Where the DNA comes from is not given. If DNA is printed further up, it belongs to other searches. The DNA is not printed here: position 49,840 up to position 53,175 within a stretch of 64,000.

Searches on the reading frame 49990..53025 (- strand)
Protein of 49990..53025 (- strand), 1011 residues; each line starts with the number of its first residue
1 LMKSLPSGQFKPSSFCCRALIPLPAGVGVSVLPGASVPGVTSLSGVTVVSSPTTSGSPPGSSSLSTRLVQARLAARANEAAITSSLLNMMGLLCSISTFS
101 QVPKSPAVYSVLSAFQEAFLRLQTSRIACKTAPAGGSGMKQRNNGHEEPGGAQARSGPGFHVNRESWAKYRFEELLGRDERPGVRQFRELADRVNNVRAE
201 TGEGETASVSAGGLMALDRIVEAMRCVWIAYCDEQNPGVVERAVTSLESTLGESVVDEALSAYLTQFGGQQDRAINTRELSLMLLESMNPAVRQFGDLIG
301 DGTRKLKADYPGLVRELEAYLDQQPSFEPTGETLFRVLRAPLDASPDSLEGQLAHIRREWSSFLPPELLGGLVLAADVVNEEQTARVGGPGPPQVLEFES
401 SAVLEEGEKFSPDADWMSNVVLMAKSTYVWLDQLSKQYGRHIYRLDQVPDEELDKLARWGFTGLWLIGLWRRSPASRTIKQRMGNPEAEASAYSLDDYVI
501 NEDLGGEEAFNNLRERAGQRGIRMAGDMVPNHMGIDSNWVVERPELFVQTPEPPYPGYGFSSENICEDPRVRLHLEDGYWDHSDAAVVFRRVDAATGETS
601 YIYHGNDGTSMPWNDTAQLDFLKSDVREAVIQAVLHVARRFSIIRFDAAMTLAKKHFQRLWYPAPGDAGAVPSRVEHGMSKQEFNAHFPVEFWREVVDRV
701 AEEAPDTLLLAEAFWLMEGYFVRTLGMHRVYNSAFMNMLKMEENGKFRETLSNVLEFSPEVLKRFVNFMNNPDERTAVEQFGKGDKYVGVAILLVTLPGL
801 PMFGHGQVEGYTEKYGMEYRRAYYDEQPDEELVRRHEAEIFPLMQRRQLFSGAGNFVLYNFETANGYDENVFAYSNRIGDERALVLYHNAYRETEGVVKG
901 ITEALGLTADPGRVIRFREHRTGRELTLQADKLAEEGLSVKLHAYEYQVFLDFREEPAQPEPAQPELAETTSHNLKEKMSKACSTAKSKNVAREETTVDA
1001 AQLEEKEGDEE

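Call 25: search_protein_families(library=pfam, proteins=[window:49990-53025:-], max_evalue=0.00001)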
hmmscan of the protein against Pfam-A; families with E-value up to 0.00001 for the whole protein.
window:49990-53025:- (1011 aa): 1 family
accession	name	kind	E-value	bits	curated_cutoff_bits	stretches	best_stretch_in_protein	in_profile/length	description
PF00128.31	Alpha-amylase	-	3e-10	40.4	22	1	451-815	23-360/446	Alpha amylase, catalytic domain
